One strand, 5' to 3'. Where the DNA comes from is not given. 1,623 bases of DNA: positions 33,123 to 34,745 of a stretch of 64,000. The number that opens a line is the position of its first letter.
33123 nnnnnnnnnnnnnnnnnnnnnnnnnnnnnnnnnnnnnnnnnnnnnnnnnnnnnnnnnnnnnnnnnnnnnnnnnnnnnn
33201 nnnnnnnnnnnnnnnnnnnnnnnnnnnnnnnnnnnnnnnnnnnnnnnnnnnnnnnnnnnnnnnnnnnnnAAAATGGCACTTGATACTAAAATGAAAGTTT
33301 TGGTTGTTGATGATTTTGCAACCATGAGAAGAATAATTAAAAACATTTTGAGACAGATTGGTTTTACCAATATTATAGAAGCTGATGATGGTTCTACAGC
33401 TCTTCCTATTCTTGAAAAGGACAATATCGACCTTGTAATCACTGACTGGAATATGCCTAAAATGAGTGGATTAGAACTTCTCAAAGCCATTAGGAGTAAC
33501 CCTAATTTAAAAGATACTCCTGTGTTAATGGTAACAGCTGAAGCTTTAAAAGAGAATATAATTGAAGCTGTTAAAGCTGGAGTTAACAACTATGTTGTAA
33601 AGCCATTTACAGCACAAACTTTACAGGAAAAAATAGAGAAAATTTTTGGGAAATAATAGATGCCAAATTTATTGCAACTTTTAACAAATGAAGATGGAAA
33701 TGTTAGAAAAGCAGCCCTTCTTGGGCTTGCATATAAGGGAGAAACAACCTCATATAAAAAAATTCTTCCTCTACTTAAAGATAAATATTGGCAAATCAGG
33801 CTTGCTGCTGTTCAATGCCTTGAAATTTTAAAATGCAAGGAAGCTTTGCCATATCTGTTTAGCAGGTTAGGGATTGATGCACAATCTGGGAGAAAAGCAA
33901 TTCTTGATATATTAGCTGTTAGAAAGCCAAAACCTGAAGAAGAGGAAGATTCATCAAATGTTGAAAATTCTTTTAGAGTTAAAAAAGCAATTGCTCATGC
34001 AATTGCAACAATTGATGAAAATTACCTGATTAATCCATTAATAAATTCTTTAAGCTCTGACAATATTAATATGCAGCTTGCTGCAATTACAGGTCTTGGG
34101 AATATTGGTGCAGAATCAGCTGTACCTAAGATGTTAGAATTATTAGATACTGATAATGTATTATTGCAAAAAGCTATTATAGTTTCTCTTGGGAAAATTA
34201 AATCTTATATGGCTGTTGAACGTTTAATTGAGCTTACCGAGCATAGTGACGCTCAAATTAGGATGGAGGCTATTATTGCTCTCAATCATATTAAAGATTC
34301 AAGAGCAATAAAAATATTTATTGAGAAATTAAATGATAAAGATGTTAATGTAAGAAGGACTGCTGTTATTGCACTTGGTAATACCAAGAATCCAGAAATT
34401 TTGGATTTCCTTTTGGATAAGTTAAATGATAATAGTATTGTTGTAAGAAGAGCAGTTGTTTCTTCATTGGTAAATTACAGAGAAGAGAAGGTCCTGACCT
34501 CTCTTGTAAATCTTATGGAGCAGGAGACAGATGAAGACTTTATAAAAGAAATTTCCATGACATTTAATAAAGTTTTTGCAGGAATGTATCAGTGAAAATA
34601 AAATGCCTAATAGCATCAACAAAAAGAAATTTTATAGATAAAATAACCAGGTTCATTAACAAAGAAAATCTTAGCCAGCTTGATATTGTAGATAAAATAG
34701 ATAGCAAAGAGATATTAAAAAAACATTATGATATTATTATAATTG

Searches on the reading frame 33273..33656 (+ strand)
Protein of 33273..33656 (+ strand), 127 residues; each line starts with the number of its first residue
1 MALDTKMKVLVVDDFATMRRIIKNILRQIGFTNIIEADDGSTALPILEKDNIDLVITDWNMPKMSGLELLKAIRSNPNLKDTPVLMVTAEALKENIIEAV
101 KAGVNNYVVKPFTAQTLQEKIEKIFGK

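Call 27: search_protein_families(library=ncbifam, proteins=[window:33273-33656:+], max_evalue=0.00001)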
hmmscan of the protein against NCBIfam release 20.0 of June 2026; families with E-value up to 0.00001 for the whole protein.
window:33273-33656:+ (127 aa): 93 families (the best 25 are shown)
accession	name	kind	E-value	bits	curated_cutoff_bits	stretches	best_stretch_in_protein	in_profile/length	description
NF007901.0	PRK10610.1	equivalog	4.7e-50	169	189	1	4-127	3-126/129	chemotaxis response regulator CheY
NF041866.1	EpsW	equivalog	1.8e-25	89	200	1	7-124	6-124/131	exopolysaccharide biosynthesis response regulator EpsW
TIGR02154.1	PhoB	equivalog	2.7e-25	89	296.2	1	7-124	3-119/226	phosphate regulon transcriptional regulator PhoB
NF008099.0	PRK10841.1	equivalog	7.4e-25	86.9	920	1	5-121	823-936/949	two-component system sensor histidine kinase RcsC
NF011874.0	PRK15347.1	equivalog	1.2e-22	79.8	852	1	6-122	690-807/921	two component system sensor kinase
NF045944.1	ResRegRpaBCyano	equivalog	1.4e-21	76.9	330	1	10-125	1-112/229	response regulator transcription factor RpaB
NF041734.1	resp_reg_RppA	equivalog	5e-21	75.1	250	1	7-121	1-114/229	two-component system response regulator RppA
NF007135.0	PRK09581.1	equivalog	1.3e-20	73.6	474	1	8-121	4-116/457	PleD family two-component system response regulator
NF051850.1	RespRegRprY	equivalog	2.5e-20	72.9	370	1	4-125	2-120/234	response regulator transcription factor RprY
NF008469.0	PRK11361.1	equivalog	2.9e-20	72.4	714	1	5-118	3-113/461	acetoacetate metabolism transcriptional regulator AtoC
NF008318.0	PRK11107.1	equivalog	8.5e-20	70.4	890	1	5-123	666-783/920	two-component sensor histidine kinase BarA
NF001965.0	PRK00742.1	subfamily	1.1e-19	70.9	293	1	6-117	3-116/357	chemotaxis-specific protein-glutamate methyltransferase CheB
NF040689.1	MtrAB_MtrA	equivalog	2.2e-19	69.7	300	1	9-121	1-109/219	MtrAB system response regulator MtrA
NF007546.0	PRK10161.1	equivalog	3.7e-19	69.2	471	1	8-124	4-119/229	phosphate response regulator transcription factor PhoB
NF041367.1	CheY_Halo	equivalog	1.4e-18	67.4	200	1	9-124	1-113/114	chemotaxis protein CheY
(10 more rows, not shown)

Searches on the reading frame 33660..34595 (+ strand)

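Call 27: search_protein_families(library=ncbifam, proteins=[window:33660-34595:+], max_evalue=0.00001)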
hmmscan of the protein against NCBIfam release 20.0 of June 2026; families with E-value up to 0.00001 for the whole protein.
window:33660-34595:+ (311 aa): 7 families
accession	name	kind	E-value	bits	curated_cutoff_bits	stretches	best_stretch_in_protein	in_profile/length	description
NF045915.1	PhycobilmeDegNblB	equivalog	4.2e-21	75.5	300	2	138-226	115-202/214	phycobilisome degradation protein NblB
NF010374.0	PRK13800.1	equivalog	2.7e-18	65.6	1196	1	3-263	626-888/898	fumarate reductase/succinate dehydrogenase flavoprotein subunit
NF058502.1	phyc_lyase_CpcE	equivalog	1.3e-17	64.2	330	0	94-165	46-116/260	C-phycocyanin alpha-cysteine-84 phycocyanobilin lyase subunit CpcE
NF007244.0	PRK09687.1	equivalog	3.9e-14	52.6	275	1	170-304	146-281/285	putative lyase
NF058515.1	phyc_lyase_CpcF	equivalog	6e-13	48.8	220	0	175-281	21-127/200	C-phycocyanin alpha-cysteine-84 phycocyanobilin lyase subunit CpcF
TIGR02270.1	TIGR02270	subfamily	6e-10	38.7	206.8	1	112-288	76-251/410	TIGR02270 family protein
NF058505.1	phyc_lyase_CpeY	equivalog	1.4e-08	33.8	600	1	121-239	82-202/419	C-phycoerythrin alpha-cysteine-82 phycoerythrobilin lyase CpeY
